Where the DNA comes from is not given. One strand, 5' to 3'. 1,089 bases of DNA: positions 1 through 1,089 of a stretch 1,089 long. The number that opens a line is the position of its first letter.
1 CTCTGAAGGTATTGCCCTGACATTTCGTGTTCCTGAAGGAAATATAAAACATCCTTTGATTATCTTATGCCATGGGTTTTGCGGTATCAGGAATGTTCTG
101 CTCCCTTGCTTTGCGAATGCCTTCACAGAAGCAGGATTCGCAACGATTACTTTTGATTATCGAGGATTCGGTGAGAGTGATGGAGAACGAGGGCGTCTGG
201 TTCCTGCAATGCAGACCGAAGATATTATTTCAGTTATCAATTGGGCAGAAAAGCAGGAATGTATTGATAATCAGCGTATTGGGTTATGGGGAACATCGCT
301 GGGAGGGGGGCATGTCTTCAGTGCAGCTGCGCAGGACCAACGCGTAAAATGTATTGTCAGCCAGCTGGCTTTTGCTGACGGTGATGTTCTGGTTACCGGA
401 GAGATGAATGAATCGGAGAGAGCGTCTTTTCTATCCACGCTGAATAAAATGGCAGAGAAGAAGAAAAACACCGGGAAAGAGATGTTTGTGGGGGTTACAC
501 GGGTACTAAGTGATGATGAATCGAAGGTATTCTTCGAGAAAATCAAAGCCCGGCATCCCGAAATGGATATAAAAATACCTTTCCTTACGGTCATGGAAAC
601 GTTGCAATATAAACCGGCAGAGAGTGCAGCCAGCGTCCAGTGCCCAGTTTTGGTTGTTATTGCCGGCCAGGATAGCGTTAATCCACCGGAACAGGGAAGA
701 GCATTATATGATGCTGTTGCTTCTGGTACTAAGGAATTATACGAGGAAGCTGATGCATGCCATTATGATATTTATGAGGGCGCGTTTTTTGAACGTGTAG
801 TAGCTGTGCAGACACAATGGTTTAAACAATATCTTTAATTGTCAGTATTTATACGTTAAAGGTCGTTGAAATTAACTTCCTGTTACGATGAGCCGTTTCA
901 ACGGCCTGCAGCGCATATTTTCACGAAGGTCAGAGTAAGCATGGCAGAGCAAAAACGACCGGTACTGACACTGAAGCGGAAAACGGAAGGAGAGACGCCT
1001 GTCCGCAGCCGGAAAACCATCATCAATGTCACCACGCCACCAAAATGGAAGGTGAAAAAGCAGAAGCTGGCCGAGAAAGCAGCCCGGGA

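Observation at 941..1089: Unlisted finO-like gene start at the 3' edge identifies the locus as the end of an F-like plasmid transfer region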

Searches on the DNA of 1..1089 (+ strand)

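Call 4: search_dna_similar(query=window:1-1089:+, collection=plasmids, mode=near, max_rows=25)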
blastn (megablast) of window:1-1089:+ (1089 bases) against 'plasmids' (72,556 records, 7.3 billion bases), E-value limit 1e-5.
The search stops at 5000 records and this limit was reached: more records match than are counted here, and every count below describes the 5000 best-scoring records only.
Records with a match: at least 5000; places in all: 5173; records where one place covers at least 80% of the query: 2126.
Best place of each record, by identity: >=99% 605; 95-99% 2101; 90-95% 1845; 80-90% 444; 60-80% 5.
By first word of the organism name: Escherichia 3862; Klebsiella 710; Shigella 249; Salmonella 145; Citrobacter 14; Enterobacter 12; uncultured 4; Cronobacter 1; Proteus 1; Morganella 1; and 1 more.
By predicted mobility (MOB-suite, as given by PLSDB): conjugative 3909; mobilizable 551; non-mobilizable 540.
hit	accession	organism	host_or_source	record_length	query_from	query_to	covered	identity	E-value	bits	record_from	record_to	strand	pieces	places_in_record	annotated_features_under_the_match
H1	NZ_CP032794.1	Escherichia coli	-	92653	1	1089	100%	100.0%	0e+0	2012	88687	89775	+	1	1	alpha/beta hydrolase | fertility inhibition protein FinO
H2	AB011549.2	Escherichia coli O157:H7 str. Sakai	Homo sapiens,Human feces,Human ...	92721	1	1089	100%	99.9%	0e+0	2006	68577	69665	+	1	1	CDS | finO: fertility inhibition protein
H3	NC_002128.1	Escherichia coli O157:H7 str. Sakai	-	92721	1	1089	100%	99.9%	0e+0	2006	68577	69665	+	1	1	hypothetical protein | finO: conjugal transfer fertility inhibition protein FinO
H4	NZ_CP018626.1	Escherichia coli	Homo sapiens,stool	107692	1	1089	100%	99.9%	0e+0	2006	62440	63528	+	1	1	alpha/beta hydrolase | fertility inhibition protein FinO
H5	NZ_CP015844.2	Escherichia coli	Bos taurus,animal,fecal steer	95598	1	1089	100%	99.9%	0e+0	2006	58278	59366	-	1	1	alpha/beta hydrolase | fertility inhibition protein FinO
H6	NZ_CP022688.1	Escherichia coli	-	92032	1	1089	100%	99.9%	0e+0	2006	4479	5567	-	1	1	alpha/beta hydrolase | fertility inhibition protein FinO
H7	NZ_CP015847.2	Escherichia coli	Bos taurus,animal,feces (Bos taurus)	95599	1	1089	100%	99.9%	0e+0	2006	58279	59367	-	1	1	alpha/beta hydrolase | fertility inhibition protein FinO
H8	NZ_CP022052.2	Escherichia coli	Homo sapiens,clinical isolate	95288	1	1089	100%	99.9%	0e+0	2006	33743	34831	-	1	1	alpha/beta hydrolase | fertility inhibition protein FinO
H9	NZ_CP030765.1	Escherichia coli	-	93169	1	1089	100%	99.9%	0e+0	2006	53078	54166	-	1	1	alpha/beta hydrolase | fertility inhibition protein FinO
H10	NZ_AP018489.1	Escherichia coli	Homo sapiens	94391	1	1089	100%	99.9%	0e+0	2006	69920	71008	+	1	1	alpha/beta hydrolase | fertility inhibition protein FinO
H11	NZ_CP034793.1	Escherichia coli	-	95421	1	1089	100%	99.9%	0e+0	2006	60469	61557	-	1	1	alpha/beta hydrolase | fertility inhibition protein FinO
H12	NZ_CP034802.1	Escherichia coli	stool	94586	1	1089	100%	99.9%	0e+0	2006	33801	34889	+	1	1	alpha/beta hydrolase | fertility inhibition protein FinO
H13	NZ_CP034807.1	Escherichia coli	stool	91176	1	1089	100%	99.9%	0e+0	2006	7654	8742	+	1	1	alpha/beta hydrolase | fertility inhibition protein FinO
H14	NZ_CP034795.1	Escherichia coli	stool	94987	1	1089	100%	99.9%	0e+0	2006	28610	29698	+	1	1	alpha/beta hydrolase | fertility inhibition protein FinO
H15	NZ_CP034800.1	Escherichia coli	stool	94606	1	1089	100%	99.9%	0e+0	2006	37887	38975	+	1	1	alpha/beta hydrolase | fertility inhibition protein FinO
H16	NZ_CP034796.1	Escherichia coli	stool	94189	1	1089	100%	99.9%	0e+0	2006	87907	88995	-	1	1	alpha/beta hydrolase | fertility inhibition protein FinO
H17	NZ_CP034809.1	Escherichia coli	stool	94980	1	1089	100%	99.9%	0e+0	2006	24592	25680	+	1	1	alpha/beta hydrolase | fertility inhibition protein FinO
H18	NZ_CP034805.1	Escherichia coli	stool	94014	1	1089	100%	99.9%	0e+0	2006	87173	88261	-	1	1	alpha/beta hydrolase | fertility inhibition protein FinO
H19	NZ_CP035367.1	Escherichia coli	Rectal fecal grab samples from a ...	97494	1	1089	100%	99.9%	0e+0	2006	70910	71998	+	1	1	alpha/beta hydrolase | fertility inhibition protein FinO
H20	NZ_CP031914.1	Escherichia coli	Homo sapiens,Clinical: Human (Homo ...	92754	1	1089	100%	99.9%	0e+0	2006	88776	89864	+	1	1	alpha/beta hydrolase | fertility inhibition protein FinO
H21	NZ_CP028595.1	Escherichia coli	cattle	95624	1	1089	100%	99.9%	0e+0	2006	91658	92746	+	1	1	alpha/beta hydrolase | fertility inhibition protein FinO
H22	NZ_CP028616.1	Escherichia coli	cattle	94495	1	1089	100%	99.9%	0e+0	2006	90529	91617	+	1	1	alpha/beta hydrolase | fertility inhibition protein FinO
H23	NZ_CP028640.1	Escherichia coli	cattle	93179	1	1089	100%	99.9%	0e+0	2006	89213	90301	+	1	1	alpha/beta hydrolase | fertility inhibition protein FinO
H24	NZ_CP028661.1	Escherichia coli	cattle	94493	1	1089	100%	99.9%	0e+0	2006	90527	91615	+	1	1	alpha/beta hydrolase | fertility inhibition protein FinO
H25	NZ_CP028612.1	Escherichia coli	cattle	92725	1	1089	100%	99.9%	0e+0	2006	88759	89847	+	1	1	alpha/beta hydrolase | fertility inhibition protein FinO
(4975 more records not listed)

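Call 7: get_annotated_region(hit=H1, flank=12000)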
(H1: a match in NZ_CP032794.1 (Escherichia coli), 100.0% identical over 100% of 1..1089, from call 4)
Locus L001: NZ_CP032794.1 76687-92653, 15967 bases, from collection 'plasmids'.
description: Escherichia coli strain NZRM3614 plasmid pNZRM3614, complete sequence
organism: Escherichia coli (NCBI taxid 562)
taxonomy: Bacteria; Pseudomonadota; Gammaproteobacteria; Enterobacterales; Enterobacteriaceae; Escherichia; Escherichia coli
host: -; source: -; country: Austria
typing (MOB-suite, as given by PLSDB): non-mobilizable; replicon IncFIA,IncFIB,IncFIC,IncFII
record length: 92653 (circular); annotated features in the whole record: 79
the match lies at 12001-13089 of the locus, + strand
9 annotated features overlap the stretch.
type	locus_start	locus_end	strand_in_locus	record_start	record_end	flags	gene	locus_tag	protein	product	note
predicted_resistance_gene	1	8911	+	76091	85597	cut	toxB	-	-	toxin B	predicted by amrfinderplus; class ; identity 99.91%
CDS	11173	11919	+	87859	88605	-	traX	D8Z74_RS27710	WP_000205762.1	conjugal transfer pilus acetylase TraX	-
CDS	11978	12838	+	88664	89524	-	-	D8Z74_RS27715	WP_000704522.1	alpha/beta hydrolase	-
CDS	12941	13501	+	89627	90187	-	-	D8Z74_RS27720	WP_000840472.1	fertility inhibition protein FinO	-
CDS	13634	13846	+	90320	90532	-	-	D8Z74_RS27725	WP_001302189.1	ANR family transcriptional regulator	-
CDS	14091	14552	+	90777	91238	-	-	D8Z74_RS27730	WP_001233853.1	thermonuclease family protein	-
CDS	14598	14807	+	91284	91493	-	hha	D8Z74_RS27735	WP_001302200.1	hemolysin expression modulator Hha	-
CDS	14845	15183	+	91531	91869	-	-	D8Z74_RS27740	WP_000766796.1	hypothetical protein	-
CDS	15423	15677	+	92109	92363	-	-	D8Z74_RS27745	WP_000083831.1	replication regulatory protein RepA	-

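Call 8: get_annotated_region(hit=H2, flank=12000)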
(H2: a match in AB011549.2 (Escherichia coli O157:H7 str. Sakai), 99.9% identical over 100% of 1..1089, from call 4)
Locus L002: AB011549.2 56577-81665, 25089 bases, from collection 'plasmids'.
description: Escherichia coli O157:H7 str. Sakai plasmid pO157 DNA, complete sequence
organism: Escherichia coli O157:H7 str. Sakai (NCBI taxid 386585)
taxonomy: Bacteria; Pseudomonadota; Gammaproteobacteria; Enterobacterales; Enterobacteriaceae; Escherichia; Escherichia coli; Escherichia coli O157:H7 str. Sakai
host: -; source: Homo sapiens,Human feces,Human intestinal microflora; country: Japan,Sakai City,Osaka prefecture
typing (MOB-suite, as given by PLSDB): non-mobilizable; replicon IncFIA,IncFIB
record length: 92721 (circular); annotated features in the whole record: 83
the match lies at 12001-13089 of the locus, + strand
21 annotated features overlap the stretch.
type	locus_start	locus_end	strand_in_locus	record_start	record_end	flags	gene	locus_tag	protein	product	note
predicted_resistance_gene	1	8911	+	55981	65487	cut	toxB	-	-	toxin B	predicted by amrfinderplus; class ; identity 100.0%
CDS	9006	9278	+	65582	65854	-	IS3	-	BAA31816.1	transposase Tra5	-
CDS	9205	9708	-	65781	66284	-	IS629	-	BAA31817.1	-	-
CDS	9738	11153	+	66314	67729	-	traI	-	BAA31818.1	helicase I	-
CDS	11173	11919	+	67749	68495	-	traX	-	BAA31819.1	TraX protein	-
CDS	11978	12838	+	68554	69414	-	-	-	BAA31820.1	-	-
CDS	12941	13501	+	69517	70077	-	finO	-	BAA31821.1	fertility inhibition protein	-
CDS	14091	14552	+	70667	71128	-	-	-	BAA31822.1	-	-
CDS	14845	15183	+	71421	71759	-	-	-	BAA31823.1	-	-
CDS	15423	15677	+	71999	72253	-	repA2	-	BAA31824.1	Replication protein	-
CDS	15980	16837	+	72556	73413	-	repA1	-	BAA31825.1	Replication protein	-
CDS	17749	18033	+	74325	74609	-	-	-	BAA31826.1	-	-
CDS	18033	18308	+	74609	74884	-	-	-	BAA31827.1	-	-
CDS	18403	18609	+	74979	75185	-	-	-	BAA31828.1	-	-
CDS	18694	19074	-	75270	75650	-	IS91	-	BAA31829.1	transposase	-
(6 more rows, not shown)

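Call 12: search_rna_families(source=window, threshold=evalue, max_evalue=1)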
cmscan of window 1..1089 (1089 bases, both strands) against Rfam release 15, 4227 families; matches with E-value up to 1: 1.
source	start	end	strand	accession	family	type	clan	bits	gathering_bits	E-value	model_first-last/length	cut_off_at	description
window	569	600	-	RF01347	CRISPR-DR37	Gene; CRISPR;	-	21.1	40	0.62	1-35/35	no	CRISPR RNA direct repeat element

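Call 23: search_dna_similar(query=window:1-1089:+, collection=ecoli_genomes, mode=near, max_rows=40, rows=spread)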
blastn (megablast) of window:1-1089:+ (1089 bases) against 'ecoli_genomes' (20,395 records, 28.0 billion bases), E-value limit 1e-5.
Records with a match: 4076; places in all: 4203; records where one place covers at least 80% of the query: 1828.
Genomes with a match: 3529 of 5426; with a place that covers at least 80% of the query: 1753. Places per genome that has any: lowest 1, median 1, highest 7. On chromosomes: 47 places; on plasmids: 4156.
Best place of each record, by identity: >=99% 543; 95-99% 1473; 90-95% 1530; 80-90% 509; 60-80% 21.
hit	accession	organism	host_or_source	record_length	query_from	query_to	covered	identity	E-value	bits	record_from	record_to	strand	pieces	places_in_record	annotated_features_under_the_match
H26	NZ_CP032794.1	Escherichia coli strain NZRM3614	missing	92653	1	1089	100%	100.0%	0e+0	2012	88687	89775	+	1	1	uilS: UilS family quorum-quenching N-acyl-homoserine lactonase | fertility inhibition protein FinO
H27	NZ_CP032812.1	Escherichia coli strain ERL03-1416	water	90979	1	1089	100%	99.9%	0e+0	2006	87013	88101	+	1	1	uilS: UilS family quorum-quenching N-acyl-homoserine lactonase | fertility inhibition protein FinO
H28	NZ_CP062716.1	Escherichia coli O157:H7 strain Z1826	Bovine Faeces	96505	1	1089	100%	99.9%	0e+0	2006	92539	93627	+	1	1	uilS: UilS family quorum-quenching N-acyl-homoserine lactonase | fertility inhibition protein FinO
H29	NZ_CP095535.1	Escherichia coli strain GN02461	Homo sapiens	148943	1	1089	100%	99.7%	0e+0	1995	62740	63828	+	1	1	uilS: UilS family quorum-quenching N-acyl-homoserine lactonase | fertility inhibition protein FinO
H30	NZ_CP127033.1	Escherichia coli strain TW10690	Homo sapiens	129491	1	1089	100%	99.5%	0e+0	1984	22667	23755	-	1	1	uilS: UilS family quorum-quenching N-acyl-homoserine lactonase | fertility inhibition protein FinO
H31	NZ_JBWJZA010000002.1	Escherichia coli strain E54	Homo sapiens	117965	3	1089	100%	99.1%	0e+0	1953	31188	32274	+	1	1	uilS: UilS family quorum-quenching N-acyl-homoserine lactonase | fertility inhibition protein FinO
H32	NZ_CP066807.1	Escherichia coli strain TCM3e1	Homo sapiens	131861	1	1089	100%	93.2%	0e+0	1602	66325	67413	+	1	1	uilS: UilS family quorum-quenching N-acyl-homoserine lactonase | fertility inhibition protein FinO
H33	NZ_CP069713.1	Escherichia coli strain EA13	pig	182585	1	1089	100%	93.2%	0e+0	1602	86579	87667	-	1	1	uilS: UilS family quorum-quenching N-acyl-homoserine lactonase | fertility inhibition protein FinO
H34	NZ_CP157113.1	Escherichia coli strain UTME-9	Sus scrofa domesticus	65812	1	1089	100%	93.2%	0e+0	1602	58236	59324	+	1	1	uilS: UilS family quorum-quenching N-acyl-homoserine lactonase | fertility inhibition protein FinO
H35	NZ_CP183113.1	Escherichia coli strain 488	Homo sapiens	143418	1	1089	100%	93.2%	0e+0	1602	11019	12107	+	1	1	uilS: UilS family quorum-quenching N-acyl-homoserine lactonase | fertility inhibition protein FinO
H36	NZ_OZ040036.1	Escherichia coli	-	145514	1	1089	100%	93.2%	0e+0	1602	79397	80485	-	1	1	uilS: UilS family quorum-quenching N-acyl-homoserine lactonase | fertility inhibition protein FinO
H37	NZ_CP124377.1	Escherichia coli strain AVS0578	environmental: river/lake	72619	1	1089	100%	93.1%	0e+0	1596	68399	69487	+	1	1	uilS: UilS family quorum-quenching N-acyl-homoserine lactonase | fertility inhibition protein FinO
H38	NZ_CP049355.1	Escherichia coli strain T28R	pet dog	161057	3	1089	100%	90.9%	0e+0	1459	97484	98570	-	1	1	uilS: UilS family quorum-quenching N-acyl-homoserine lactonase | fertility inhibition protein FinO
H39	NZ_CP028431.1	Escherichia coli strain RM9131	Bos taurus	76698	1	1089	100%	89.8%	0e+0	1397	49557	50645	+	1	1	uilS: UilS family quorum-quenching N-acyl-homoserine lactonase | fertility inhibition protein FinO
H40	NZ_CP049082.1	Escherichia coli strain p10A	Homo sapiens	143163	3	1089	100%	89.7%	0e+0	1387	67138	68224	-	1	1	uilS: UilS family quorum-quenching N-acyl-homoserine lactonase | fertility inhibition protein FinO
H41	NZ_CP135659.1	Escherichia coli strain TUM10008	missing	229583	3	1089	100%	89.7%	0e+0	1387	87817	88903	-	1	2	uilS: UilS family quorum-quenching N-acyl-homoserine lactonase | fertility inhibition protein FinO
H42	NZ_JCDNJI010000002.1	Escherichia coli strain P50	Chicory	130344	3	1089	100%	89.7%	0e+0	1387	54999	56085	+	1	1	uilS: UilS family quorum-quenching N-acyl-homoserine lactonase | fertility inhibition protein FinO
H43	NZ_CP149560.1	Escherichia coli strain 1506D011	Sus scrofa domesticus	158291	3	1089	100%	89.6%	0e+0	1382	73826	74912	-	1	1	uilS: UilS family quorum-quenching N-acyl-homoserine lactonase | fertility inhibition protein FinO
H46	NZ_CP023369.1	Escherichia coli strain 1428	canine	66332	938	1089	14%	96.7%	9e-64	254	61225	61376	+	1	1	fertility inhibition protein FinO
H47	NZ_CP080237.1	Escherichia coli O139:H1 strain W13-16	Sus scrofa scrofa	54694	938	1089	14%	96.7%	9e-64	254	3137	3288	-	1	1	fertility inhibition protein FinO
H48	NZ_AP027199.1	Escherichia coli strain 02E060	Homo sapiens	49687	938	1089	14%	96.7%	9e-64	254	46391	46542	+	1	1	fertility inhibition protein FinO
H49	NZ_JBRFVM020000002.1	Escherichia coli strain IAL7255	Homo sapiens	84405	938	1089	14%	96.7%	9e-64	254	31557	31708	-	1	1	fertility inhibition protein FinO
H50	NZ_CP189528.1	Escherichia coli strain N385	Homo sapiens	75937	938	1089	14%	96.7%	9e-64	254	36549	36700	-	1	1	fertility inhibition protein FinO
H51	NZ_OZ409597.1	Escherichia coli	Canis lupus familiaris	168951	938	1089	14%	96.7%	9e-64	254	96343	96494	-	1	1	fertility inhibition protein FinO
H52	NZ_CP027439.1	Escherichia coli strain 2012C-4221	missing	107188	938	1089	14%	96.1%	4e-62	248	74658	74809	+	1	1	fertility inhibition protein FinO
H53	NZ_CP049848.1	Escherichia coli strain UPEC-245U/190328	Homo sapiens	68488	938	1089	14%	96.1%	4e-62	248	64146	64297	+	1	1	fertility inhibition protein FinO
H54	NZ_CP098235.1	Escherichia coli strain ZYB39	bovine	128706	938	1089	14%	96.1%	4e-62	248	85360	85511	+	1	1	fertility inhibition protein FinO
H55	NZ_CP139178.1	Escherichia coli strain JX21CE33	chicken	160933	938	1089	14%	96.1%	4e-62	248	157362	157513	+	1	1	fertility inhibition protein FinO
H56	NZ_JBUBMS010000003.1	Escherichia coli strain N56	Homo sapiens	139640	938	1089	14%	96.1%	4e-62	248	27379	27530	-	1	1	fertility inhibition protein FinO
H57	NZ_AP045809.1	Escherichia coli strain 23CRST036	Homo sapiens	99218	938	1089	14%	96.1%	4e-62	248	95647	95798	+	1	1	fertility inhibition protein FinO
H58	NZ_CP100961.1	Escherichia coli strain ET450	Hoplobatrachus rugulosus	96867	938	1089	14%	95.4%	2e-60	243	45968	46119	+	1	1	fertility inhibition protein FinO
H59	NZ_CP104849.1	Escherichia coli strain DFK.1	pantropical spotted dolphin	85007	938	1089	14%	94.8%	3e-58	235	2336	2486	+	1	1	fertility inhibition protein FinO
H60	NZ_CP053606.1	Escherichia coli strain NEB_Turbo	not applicable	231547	938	1089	14%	94.1%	4e-57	231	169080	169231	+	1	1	fertility inhibition protein FinO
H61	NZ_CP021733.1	Escherichia coli strain AR_0114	missing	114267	938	1089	14%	92.8%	1e-53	220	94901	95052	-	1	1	fertility inhibition protein FinO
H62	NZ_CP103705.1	Escherichia coli strain ST361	Homo sapiens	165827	938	1089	14%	92.8%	1e-53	220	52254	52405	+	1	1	fertility inhibition protein FinO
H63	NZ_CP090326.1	Escherichia coli strain ECO12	Homo sapiens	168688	938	1089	14%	92.8%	1e-53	220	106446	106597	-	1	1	fertility inhibition protein FinO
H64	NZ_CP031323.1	Escherichia coli strain ST2350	Homo sapiens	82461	938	1089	14%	91.5%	2e-50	209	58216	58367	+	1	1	fertility inhibition protein FinO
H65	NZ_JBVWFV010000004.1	Escherichia coli strain 01G17CRGN001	Homo sapiens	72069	1030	1089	6%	91.8%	1e-12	84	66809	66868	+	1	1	fertility inhibition protein FinO | DUF3560 domain-containing protein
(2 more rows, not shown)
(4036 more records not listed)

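Call 40: get_annotated_region(hit=H29, flank=20000)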
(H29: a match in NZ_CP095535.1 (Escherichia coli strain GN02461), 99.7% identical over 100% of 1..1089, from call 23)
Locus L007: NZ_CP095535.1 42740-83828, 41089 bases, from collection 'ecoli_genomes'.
description: Escherichia coli strain GN02461 plasmid p2461-1
organism: Escherichia coli strain GN02461 (NCBI taxid 562)
replicon: plasmid p2461-1; assembly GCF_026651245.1
host: Homo sapiens; source: blood; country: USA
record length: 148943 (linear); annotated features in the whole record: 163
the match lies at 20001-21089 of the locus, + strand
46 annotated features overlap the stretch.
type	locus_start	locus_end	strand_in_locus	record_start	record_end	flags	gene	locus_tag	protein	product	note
CDS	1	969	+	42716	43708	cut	traU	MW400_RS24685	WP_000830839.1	conjugal transfer pilus assembly protein TraU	-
CDS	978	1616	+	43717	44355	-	trbC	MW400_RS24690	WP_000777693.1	type-F conjugative transfer system pilin assembly protein TrbC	-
CDS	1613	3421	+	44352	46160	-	traN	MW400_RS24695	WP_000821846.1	type-F conjugative transfer system mating-pair stabilization protein TraN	-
CDS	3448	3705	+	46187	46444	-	-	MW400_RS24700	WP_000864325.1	conjugal transfer protein TrbE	-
CDS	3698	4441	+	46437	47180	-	traF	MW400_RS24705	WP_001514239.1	type-F conjugative transfer system pilin assembly protein TraF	-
CDS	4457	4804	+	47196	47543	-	trbA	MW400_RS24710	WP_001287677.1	conjugal transfer protein TrbA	-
CDS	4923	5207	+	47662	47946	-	traQ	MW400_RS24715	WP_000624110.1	type-F conjugative transfer system pilin chaperone TraQ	-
CDS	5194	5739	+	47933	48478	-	trbB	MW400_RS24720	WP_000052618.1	type-F conjugative transfer system pilin assembly thiol-disulfide isomerase TrbB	-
CDS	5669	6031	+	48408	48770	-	trbJ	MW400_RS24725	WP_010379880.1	P-type conjugative transfer protein TrbJ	-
CDS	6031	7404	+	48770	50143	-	traH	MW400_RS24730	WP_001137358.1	conjugal transfer pilus assembly protein TraH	-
CDS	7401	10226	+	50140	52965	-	traG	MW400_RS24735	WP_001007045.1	conjugal transfer mating-pair stabilization protein TraG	-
CDS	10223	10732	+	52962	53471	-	traS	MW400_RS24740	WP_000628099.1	conjugal transfer entry exclusion protein TraS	TraS, as the term is used in F-like plasmids, is a plasmid entry exclusion protein. It interacts with the F-like ...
CDS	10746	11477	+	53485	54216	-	traT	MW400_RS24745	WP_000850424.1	conjugal transfer complement resistance protein TraT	-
CDS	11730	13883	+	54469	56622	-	traD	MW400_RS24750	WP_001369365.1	type IV conjugative transfer system coupling protein TraD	-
CDS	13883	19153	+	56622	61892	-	traI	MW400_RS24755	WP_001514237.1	conjugative transfer relaxase/helicase TraI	-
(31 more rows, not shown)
